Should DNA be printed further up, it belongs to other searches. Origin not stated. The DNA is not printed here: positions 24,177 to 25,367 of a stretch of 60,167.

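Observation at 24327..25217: Stand-alone Spo11 / topoisomerase VI A-subunit-like protein with no B subunit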

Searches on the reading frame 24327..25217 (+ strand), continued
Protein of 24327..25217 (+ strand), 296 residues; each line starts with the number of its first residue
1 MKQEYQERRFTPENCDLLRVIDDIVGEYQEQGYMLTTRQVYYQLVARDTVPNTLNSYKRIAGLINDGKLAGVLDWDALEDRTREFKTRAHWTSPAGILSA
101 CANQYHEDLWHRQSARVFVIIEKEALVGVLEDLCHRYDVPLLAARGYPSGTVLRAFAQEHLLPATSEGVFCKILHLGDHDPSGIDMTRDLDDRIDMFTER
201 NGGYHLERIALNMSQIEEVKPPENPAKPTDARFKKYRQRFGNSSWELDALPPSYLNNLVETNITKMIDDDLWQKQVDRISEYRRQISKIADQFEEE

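Call 39: search_protein_families(library=pfam, proteins=[L001:2959-3990:+, L002:2971-3993:+, L003:2917-3804:+, L004:2986-3891:+, L005:2971-3867:+], max_evalue=1)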
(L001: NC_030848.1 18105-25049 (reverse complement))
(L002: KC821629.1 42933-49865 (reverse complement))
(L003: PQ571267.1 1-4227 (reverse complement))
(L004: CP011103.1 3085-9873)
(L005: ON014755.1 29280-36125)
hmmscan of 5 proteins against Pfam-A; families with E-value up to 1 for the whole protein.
L001:2959-3990:+ (343 aa): 1 family
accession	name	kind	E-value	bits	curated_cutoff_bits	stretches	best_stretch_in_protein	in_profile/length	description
PF00620.32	RhoGAP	-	0.31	11.4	24.5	1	262-324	29-97/148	RhoGAP domain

L002:2971-3993:+ (340 aa): 0 families

L003:2917-3804:+ (295 aa): 0 families

L004:2986-3891:+ (301 aa): 1 family
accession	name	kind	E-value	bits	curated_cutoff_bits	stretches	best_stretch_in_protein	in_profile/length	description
PF17013.11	Acetyltransf_15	-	0.16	11.7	35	1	149-182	89-123/210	Putative acetyl-transferase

L005:2971-3867:+ (298 aa): 0 families

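Call 41: search_solved_structures(query=A2, max_evalue=10, show_alignments=5)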
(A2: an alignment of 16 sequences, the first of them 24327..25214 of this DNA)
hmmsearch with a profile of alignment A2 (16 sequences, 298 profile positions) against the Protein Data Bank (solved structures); distinct sequences matched with E-value up to 10: 5.
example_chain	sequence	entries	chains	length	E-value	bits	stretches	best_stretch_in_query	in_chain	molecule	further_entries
5a5t_K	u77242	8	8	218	0.066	15.8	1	162-246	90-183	EUKARYOTIC TRANSLATION INITIATION FACTOR 3 SUBUNIT K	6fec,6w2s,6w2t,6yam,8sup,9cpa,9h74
6zvj_K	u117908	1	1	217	0.43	13.1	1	162-246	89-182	Eukaryotic translation initiation factor 3 subunit K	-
28zx_k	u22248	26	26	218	0.44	13.1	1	162-246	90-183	Eukaryotic translation initiation factor 3 subunit K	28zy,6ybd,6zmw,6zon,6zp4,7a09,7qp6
1rz4_A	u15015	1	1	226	0.44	13.1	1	162-246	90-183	Eukaryotic translation initiation factor 3 subunit 11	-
3j8b_K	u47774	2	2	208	0.51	12.8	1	162-244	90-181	Eukaryotic translation initiation factor 3 subunit K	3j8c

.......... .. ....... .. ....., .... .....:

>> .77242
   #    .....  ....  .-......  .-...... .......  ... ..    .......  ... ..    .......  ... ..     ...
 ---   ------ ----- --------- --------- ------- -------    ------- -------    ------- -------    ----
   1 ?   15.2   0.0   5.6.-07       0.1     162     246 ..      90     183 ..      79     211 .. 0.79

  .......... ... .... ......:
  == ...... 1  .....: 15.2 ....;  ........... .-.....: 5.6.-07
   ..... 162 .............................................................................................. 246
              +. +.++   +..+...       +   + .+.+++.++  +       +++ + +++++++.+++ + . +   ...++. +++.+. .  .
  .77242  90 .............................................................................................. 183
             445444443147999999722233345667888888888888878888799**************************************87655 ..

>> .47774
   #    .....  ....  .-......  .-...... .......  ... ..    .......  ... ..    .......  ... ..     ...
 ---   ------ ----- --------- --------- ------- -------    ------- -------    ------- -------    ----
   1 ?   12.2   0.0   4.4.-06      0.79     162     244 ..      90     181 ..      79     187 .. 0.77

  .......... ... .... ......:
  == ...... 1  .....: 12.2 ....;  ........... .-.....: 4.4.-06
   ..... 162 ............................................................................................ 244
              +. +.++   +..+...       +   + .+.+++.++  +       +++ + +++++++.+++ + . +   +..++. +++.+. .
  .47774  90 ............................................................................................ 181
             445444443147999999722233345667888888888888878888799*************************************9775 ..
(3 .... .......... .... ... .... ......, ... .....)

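Call 44: fold_search(model_id=the predicted structure, library=viral)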
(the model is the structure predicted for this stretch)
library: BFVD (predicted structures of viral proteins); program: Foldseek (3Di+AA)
matches with E <= 10: 829; with E <= 0.001: 1
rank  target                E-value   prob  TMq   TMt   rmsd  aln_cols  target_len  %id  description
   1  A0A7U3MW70            8.8e-05  1.00  0.21  0.39  18.1       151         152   25  (no name in the UniProt tables at hand)
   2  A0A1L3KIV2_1          1.0e-02  0.41  0.21  0.05  27.7       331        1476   11  (no name in the UniProt tables at hand)
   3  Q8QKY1                1.2e-02  0.85  0.23  0.16  16.3       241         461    7  EsV-1-88 [Ectocarpus siliculosus virus 1 (isolate New Zealand/Kaikoura/1988)]
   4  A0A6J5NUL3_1          1.5e-02  0.41  0.21  0.09  19.3       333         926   12  Uncharacterized protein [uncultured Caudovirales phage]
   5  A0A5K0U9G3            1.7e-02  0.25  0.20  0.12  25.9       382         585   10  Molybdenum cofactor biosynthesis protein A (Fragment) [Yasminevirus sp. GU-2018]
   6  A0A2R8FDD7            2.1e-02  0.47  0.20  0.26  14.6       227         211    9  PolyA polymerase reg subunit [Brazilian cedratvirus IHUMI]
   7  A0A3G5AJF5            2.3e-02  0.16  0.16  0.14  23.1       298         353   10  Uncharacterized protein [Sylvanvirus sp.]
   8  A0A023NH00            2.7e-02  0.23  0.15  0.14  21.7       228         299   11  (no name in the UniProt tables at hand)
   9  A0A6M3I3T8            3.6e-02  0.91  0.25  0.24   8.1       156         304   16  (no name in the UniProt tables at hand)
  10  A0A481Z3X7            3.6e-02  0.57  0.21  0.33  14.3       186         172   11  Uncharacterized protein [Pithovirus LCPAC104]
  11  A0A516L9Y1            3.8e-02  0.20  0.16  0.17  16.5       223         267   11  (no name in the UniProt tables at hand)
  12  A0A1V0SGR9            4.0e-02  0.47  0.18  0.31   7.4       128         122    9  Putative sensor histidine kinase [Hokovirus HKV1]
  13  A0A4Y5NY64            5.1e-02  0.51  0.24  0.20  17.2       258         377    8  (no name in the UniProt tables at hand)
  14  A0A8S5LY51            6.4e-02  0.25  0.17  0.17  21.6       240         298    9  Response regulator protein [Myoviridae sp. ctrnx29]
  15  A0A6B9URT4            6.4e-02  0.14  0.14  0.10  20.9       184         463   13  (no name in the UniProt tables at hand)
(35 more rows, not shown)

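Call 51: search_protein_families(library=pfam, alignment_id=A1, max_evalue=1)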
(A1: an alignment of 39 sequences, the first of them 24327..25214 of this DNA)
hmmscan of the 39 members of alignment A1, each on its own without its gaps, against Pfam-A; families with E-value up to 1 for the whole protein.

A. member 1, window:24327-25214:+ (296 aa): 1 family
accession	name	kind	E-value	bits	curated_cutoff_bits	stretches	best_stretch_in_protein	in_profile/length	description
PF09664.16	DUF2399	-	0.011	15.9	23.4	1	113-196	17-93/152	Protein of unknown function C-terminus (DUF2399)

B. families by the number of members that match (of 39 scanned): 16 families
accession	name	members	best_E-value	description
PF09664.16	DUF2399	33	0.0005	Protein of unknown function C-terminus (DUF2399)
PF21180.3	TOP6A-Spo11_Toprim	11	0.0015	Topoisomerase 6 subunit A/Spo11, Toprim domain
PF04406.19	TP6A_N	4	0.016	Type IIB DNA topoisomerase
PF23218.1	PH_AIR9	3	0.035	AIR9 PH-like domain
PF08008.17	Viral_cys_rich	1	0.034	Viral cysteine rich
PF19174.5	DUF5856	1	0.057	Family of unknown function (DUF5856)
PF20909.2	SpGH101_helical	1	0.064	Endo-alpha-N-acetylgalactosaminidase, helical bundle domain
PF14136.11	DUF4303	1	0.076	Domain of unknown function (DUF4303)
PF06794.17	UPF0270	1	0.077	Uncharacterised protein family (UPF0270)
PF03460.22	NIR_SIR_ferr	1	0.087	Nitrite/Sulfite reductase ferredoxin-like half domain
PF05785.17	CNF1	1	0.13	Rho-activating domain of cytotoxic necrotizing factor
PF18276.7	TcA_TcB_BD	1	0.18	Tc toxin complex TcA C-terminal TcB-binding domain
PF05062.17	RICH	1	0.21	RICH domain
PF08479.16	POTRA_2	1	0.21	POTRA domain, ShlB-type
PF06586.17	TraK_N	1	0.21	TraK N-terminal domain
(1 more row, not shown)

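Call 53: find_related_loci(query=A2, collection=viral_contigs, flank=6000)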
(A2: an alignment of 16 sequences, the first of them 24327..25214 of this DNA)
Query A2 (296 aa) in viral_contigs; peptide patterns used: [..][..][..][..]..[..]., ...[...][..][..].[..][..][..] (x = any residue, [..] = any of these).
599 stretches matched a pattern (row limit reached: there are more); 557 encode a relative of the query (tblastn E <= 1e-3); the best 80 are kept; 80 distinct loci.
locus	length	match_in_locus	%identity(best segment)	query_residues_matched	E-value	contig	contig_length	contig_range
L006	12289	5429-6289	65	8-294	8e-125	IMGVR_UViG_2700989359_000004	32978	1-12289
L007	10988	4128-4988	65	8-294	1e-123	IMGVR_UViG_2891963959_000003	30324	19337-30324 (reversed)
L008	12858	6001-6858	63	3-290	2e-121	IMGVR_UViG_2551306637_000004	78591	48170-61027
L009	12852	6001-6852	63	3-288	2e-121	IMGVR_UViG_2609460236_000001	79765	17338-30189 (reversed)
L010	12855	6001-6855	62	2-288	6e-120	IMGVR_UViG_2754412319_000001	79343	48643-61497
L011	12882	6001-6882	62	2-294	1e-116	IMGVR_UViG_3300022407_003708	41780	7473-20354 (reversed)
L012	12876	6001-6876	56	5-295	1e-114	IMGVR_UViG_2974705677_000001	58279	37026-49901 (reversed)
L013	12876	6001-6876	57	5-295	5e-113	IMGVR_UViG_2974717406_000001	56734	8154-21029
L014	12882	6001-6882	57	3-293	4e-111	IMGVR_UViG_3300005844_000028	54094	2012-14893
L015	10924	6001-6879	57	1-294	7e-111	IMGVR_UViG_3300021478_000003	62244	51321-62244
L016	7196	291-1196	54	1-295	3e-110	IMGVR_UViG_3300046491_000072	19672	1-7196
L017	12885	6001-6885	55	1-294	1e-109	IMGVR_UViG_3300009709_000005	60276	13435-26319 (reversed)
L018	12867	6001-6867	56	1-291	1e-109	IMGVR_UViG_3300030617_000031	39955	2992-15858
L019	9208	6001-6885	55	3-296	5e-109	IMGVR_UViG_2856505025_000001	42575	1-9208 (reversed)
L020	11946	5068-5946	57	1-294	1e-108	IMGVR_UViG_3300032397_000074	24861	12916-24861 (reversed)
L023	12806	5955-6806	54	10-294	2e-107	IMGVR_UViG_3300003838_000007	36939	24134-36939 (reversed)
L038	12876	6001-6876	53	2-295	1e-101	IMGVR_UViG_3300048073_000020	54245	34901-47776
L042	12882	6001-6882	50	1-296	1e-99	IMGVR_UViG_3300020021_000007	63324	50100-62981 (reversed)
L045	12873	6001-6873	52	3-293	2e-99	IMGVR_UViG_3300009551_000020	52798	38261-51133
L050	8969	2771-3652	50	1-296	1e-97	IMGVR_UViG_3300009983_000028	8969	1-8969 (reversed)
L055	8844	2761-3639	50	1-295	8e-98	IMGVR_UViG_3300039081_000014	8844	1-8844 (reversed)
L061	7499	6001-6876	48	1-294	2e-92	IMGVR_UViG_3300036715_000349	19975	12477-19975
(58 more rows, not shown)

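Call 57: search_protein_families(library=pfam, proteins=[L042:1211-3640:+, L038:6879-8630:+, L023:148-1209:+, L061:4947-5852:+, L008:10986-12437:+, L050:377-1132:+, L045:8965-9570:+, L055:22-513:+, L050:4525-5364:+, L055:5491-6426:+], max_evalue=0.001)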
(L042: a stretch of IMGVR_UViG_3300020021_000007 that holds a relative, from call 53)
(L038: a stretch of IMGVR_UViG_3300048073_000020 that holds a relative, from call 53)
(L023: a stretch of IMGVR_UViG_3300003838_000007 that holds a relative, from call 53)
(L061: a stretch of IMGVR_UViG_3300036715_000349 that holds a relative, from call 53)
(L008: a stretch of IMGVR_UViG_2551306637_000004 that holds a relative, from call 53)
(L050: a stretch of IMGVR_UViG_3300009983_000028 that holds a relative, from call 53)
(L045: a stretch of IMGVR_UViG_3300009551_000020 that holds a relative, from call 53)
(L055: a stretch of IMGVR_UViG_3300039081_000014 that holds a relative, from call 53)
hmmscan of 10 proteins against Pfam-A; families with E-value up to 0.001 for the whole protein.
L042:1211-3640:+ (809 aa): 2 families
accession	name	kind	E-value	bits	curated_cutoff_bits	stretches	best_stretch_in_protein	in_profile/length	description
PF13148.11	DUF3987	-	8.3e-12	45.4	27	1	524-685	191-352/364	Protein of unknown function (DUF3987)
PF22763.1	NrS1-1_pol-like_HBD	-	3.4e-06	27.3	27.9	1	243-290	1-51/64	NrS-1 polymerase HBD domain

L038:6879-8630:+ (583 aa): 3 families
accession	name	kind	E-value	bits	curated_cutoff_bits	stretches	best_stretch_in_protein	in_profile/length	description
PF04851.21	ResIII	-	8.3e-12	45.8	22.5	1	2-156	4-156/164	Type III restriction enzyme, res subunit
PF00271.37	Helicase_C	-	2.3e-09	37.9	23.5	1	258-344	23-109/110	Helicase conserved C-terminal domain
PF00270.35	DEAD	-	6e-05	23.3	26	1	6-140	4-132/167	DEAD/DEAH box helicase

L023:148-1209:+ (353 aa): 1 family
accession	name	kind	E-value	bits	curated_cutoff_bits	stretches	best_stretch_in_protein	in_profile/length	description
PF00589.27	Phage_integrase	-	2.2e-18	67.1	27.1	1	216-344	28-170/172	Phage integrase family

L061:4947-5852:+ (301 aa): 2 families
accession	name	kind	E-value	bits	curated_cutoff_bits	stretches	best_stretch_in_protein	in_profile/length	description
PF14743.12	DNA_ligase_OB_2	-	8.6e-11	42.1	28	1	229-292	9-66/66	DNA ligase OB-like domain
PF01068.26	DNA_ligase_A_M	-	1.1e-10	42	26.2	1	17-185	19-204/204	ATP dependent DNA ligase domain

L008:10986-12437:+ (483 aa): 2 families
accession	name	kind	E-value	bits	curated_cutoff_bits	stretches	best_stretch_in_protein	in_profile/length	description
PF00176.29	SNF2-rel_dom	-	1.8e-12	47.4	24.9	1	59-289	57-289/290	SNF2-related domain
PF00271.37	Helicase_C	-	5.3e-07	30.3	23.5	1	315-410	14-108/110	Helicase conserved C-terminal domain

L050:377-1132:+ (251 aa): 1 family
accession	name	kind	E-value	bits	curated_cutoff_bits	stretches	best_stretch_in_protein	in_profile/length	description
PF02511.20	Thy1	-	1e-43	149.8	24.8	1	51-240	12-191/191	Thymidylate synthase complementing protein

L045:8965-9570:+ (201 aa): 0 families

L055:22-513:+ (163 aa): 1 family
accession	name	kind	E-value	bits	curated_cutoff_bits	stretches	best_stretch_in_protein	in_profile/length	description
PF00075.30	RNase_H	-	2.4e-10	41.2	25.8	1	9-150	3-140/141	RNase H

L050:4525-5364:+ (279 aa): 1 family
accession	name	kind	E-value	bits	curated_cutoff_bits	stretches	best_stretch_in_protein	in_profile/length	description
PF05037.18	DUF669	-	8.2e-19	68.5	21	1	5-121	2-124/138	Protein of unknown function (DUF669)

L055:5491-6426:+ (311 aa): 0 families
